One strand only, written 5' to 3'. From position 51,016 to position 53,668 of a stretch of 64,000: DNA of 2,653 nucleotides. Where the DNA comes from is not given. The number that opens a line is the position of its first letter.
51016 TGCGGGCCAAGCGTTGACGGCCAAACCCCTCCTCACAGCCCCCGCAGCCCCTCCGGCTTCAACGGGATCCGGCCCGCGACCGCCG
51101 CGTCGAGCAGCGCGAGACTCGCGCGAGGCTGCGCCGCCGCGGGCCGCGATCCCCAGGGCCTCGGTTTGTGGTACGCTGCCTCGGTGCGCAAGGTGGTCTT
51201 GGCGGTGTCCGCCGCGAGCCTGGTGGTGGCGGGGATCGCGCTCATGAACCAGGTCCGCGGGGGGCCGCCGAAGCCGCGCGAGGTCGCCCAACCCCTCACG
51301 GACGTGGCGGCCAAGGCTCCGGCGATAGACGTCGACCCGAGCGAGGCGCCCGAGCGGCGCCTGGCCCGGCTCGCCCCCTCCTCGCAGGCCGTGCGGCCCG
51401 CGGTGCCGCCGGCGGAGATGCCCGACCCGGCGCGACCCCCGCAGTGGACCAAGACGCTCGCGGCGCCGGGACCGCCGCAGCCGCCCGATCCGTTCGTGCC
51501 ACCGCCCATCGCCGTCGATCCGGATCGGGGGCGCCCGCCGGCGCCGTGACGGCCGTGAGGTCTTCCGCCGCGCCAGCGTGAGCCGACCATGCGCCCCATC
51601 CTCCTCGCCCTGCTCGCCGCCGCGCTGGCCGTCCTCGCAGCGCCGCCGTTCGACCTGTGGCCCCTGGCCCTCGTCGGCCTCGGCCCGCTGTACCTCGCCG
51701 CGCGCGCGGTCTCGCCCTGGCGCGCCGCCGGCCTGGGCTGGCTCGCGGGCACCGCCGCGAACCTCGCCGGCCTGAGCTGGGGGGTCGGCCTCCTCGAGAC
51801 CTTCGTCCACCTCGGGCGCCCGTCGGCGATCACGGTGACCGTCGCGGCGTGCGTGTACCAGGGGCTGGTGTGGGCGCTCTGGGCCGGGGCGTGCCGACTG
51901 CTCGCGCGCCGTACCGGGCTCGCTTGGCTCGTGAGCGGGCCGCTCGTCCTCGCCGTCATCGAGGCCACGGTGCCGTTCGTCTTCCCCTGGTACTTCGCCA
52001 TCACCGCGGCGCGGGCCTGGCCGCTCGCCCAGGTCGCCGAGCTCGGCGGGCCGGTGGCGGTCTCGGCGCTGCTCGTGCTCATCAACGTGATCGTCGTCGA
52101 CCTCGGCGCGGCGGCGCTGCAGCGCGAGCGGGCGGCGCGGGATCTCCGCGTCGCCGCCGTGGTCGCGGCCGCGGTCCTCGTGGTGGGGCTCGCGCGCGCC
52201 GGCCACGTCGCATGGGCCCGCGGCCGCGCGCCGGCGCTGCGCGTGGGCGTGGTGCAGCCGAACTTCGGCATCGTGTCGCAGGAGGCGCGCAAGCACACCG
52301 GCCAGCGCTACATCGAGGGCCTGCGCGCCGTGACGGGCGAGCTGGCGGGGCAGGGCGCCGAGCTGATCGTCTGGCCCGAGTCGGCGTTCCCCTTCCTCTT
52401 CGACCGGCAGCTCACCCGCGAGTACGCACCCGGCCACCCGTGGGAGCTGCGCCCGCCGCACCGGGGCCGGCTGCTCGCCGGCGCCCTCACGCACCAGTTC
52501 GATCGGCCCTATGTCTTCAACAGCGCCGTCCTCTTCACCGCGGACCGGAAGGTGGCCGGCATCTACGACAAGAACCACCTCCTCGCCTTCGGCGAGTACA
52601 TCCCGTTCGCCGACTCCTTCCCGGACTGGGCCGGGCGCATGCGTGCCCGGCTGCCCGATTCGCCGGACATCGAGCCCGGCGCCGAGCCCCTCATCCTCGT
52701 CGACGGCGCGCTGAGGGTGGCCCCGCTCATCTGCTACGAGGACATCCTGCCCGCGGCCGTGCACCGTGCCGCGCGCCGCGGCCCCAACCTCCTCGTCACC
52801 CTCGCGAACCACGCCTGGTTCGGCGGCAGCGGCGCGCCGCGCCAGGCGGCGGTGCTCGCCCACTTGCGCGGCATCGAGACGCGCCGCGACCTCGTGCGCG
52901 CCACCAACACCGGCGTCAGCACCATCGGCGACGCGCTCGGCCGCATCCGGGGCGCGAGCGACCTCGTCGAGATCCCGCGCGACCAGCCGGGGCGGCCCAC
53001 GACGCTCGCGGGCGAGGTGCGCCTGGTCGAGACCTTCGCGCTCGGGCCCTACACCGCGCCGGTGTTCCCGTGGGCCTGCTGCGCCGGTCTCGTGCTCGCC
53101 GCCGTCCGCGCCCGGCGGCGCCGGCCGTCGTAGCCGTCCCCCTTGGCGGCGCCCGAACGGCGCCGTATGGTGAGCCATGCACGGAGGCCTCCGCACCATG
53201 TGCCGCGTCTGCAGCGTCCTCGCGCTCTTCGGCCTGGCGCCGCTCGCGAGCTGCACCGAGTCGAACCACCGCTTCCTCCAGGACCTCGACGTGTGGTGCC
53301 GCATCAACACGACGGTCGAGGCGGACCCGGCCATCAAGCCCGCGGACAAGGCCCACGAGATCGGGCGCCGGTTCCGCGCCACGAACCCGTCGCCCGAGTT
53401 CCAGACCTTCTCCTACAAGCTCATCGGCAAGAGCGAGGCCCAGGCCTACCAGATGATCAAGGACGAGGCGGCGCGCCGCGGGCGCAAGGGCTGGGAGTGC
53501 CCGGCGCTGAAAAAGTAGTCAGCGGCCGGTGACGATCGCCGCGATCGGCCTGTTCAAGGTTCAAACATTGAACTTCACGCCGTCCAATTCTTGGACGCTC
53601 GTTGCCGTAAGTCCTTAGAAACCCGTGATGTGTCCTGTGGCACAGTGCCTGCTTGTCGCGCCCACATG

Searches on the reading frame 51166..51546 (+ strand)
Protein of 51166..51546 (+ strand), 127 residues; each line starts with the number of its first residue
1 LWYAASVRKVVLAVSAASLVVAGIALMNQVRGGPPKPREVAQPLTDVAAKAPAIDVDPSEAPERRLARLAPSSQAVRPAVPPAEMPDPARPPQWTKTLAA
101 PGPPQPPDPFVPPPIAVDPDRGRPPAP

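Call 69: search_protein_families(library=pfam, proteins=[window:51166-51546:+], max_evalue=1)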
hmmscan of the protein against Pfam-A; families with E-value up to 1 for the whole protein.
window:51166-51546:+ (127 aa): 0 families

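Call 81: find_related_loci(query=A5, collection=genome_contigs, flank=10000)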
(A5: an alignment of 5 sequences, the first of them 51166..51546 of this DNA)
Query A5 (127 aa) in genome_contigs; peptide patterns used: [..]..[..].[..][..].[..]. (x = any residue, [..] = any of these).
60 stretches matched a pattern; 6 encode a relative of the query (tblastn E <= 1e-3); 6 distinct loci.
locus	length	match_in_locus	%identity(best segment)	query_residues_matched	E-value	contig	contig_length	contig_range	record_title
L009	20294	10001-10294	53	43-124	5e-12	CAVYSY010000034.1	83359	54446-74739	MAG: uncultured delta proteobacterium isolate MFD05674.bin.2.184 genome assembly, contig: contig_54299, whole genome sho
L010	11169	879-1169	52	43-123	2e-10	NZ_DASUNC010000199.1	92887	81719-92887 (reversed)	MAG: Archangium sp. isolate SMAG_U1589 k141_1567568, whole genome shotgun sequence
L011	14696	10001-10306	49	39-127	1e-8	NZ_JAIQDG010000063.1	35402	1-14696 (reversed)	Myxococcus sp. RHSTA-1-4 NODE_63_length_35602_cov_146.877551, whole genome shotgun sequence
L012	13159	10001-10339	36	1-109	9e-9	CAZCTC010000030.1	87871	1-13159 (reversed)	MAG TPA_asm: uncultured Anaerolineales bacterium isolate binchicken_co20_433 genome assembly, contig: NODE_709_length_87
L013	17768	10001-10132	73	80-123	2e-7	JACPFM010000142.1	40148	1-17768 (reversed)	MAG: Deltaproteobacteria bacterium isolate NC_groundwater_361_Ag_B-0.1um_71_13 GD18-4_B1_scaffold_884802, whole genome s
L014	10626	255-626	42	8-124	1e-6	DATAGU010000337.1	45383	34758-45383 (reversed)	MAG TPA_asm: Polyangia bacterium isolate SMAG_U6837 k141_3855398, whole genome shotgun sequence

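Call 97: search_protein_families(library=ncbifam, proteins=[window:51166-51546:+], max_evalue=1)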
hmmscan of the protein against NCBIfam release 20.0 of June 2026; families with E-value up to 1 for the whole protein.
window:51166-51546:+ (127 aa): 0 families
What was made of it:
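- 51166..51549 (+): Small proline-rich protein with an N-terminal hydrophobic anchor (127 aa). Motifs PLTDVA... and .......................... It is a conserved neighbour of this toxin family. No Pfam or NCBIfam match (calls 69, 97).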

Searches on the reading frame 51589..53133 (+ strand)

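Call 10: search_protein_families(library=pfam, proteins=[window:51589-53133:+], max_evalue=0.001)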
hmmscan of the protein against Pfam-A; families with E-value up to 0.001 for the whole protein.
window:51589-53133:+ (514 aa): 2 families
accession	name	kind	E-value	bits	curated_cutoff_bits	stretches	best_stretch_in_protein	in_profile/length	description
PF20154.4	LNT_N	-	4.7e-20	72.8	27.1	1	10-167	1-158/159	Apolipoprotein N-acyltransferase N-terminal domain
PF00795.27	CN_hydrolase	-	1.7e-18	67.3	23.2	1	218-453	1-230/256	Carbon-nitrogen hydrolase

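Call 97: search_protein_families(library=ncbifam, proteins=[window:51589-53130:+], max_evalue=1)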
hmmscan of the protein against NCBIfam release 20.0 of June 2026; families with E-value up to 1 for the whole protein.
window:51589-53130:+ (514 aa): 4 families
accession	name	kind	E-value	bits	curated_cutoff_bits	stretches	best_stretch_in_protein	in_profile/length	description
TIGR00546.1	lnt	equivalog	1.6e-67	228.4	132.9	1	56-453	4-395/395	apolipoprotein N-acyltransferase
NF008934.0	PRK12291.1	equivalog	1.4e-11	44.4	427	1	255-419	232-381/419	apolipoprotein N-acyltransferase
NF010401.0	PRK13825.1-5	equivalog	0.00036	19.8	500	1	365-419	332-385/407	conjugal transfer protein TraB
NF033621.1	de_GSH_amidase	exception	0.0061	16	355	1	358-449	121-211/260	deaminated glutathione amidase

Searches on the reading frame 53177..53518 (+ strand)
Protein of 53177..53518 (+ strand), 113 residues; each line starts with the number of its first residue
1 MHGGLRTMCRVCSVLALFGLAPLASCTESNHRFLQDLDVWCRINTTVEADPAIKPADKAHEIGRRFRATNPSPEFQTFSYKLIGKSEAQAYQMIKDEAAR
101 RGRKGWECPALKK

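Call 10: search_protein_families(library=pfam, proteins=[window:53177-53518:+], max_evalue=0.001)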
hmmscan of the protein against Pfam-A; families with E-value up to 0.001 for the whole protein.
window:53177-53518:+ (113 aa): 0 families

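Call 15: search_protein_families(library=pfam, proteins=[window:53177-53515:+], max_evalue=10)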
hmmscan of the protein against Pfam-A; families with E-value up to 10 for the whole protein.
window:53177-53515:+ (113 aa): 1 family
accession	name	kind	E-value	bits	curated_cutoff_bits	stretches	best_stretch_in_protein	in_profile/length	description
PF20081.4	DUF6475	-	0.12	13.3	28.5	1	31-92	9-66/90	Domain of unknown function (DUF6475)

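Call 34: find_homologous_proteins(query=A2, max_evalue=0.01)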
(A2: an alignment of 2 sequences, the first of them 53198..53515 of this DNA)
Query A2 (2 sequences) (106 aa, profile of the alignment): 2 proteins with E <= 0.01 among 41 candidates.
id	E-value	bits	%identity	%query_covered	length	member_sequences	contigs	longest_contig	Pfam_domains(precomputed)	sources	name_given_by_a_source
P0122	1.9e-63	229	100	100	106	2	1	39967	-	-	-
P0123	1.4e-61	223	67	100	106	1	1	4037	-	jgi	jgi:hypothetical protein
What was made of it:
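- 53198..53518 (+): 106-aa lipoprotein (signal peptide + lipobox LAS|C). Candidate cognate immunity protein. Only these two proteins were found among 5.8 billion (call 34).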

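Call 93: find_related_loci(query=A2, collection=metagenome_contigs, flank=10000)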
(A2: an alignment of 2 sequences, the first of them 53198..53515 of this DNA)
Query A2 (106 aa) in metagenome_contigs; peptide patterns used: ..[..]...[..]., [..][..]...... (x = any residue, [..] = any of these).
303 stretches matched a pattern, but none encodes a relative of the query by tblastn (E <= 1e-3).

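Call 97: search_protein_families(library=ncbifam, proteins=[window:53198-53515:+], max_evalue=1)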
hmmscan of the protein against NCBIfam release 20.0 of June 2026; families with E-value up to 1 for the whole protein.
window:53198-53515:+ (106 aa): 0 families
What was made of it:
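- Tried and rejected: Pfam and NCBIfam found nothing for the cargo (calls 15, 97).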
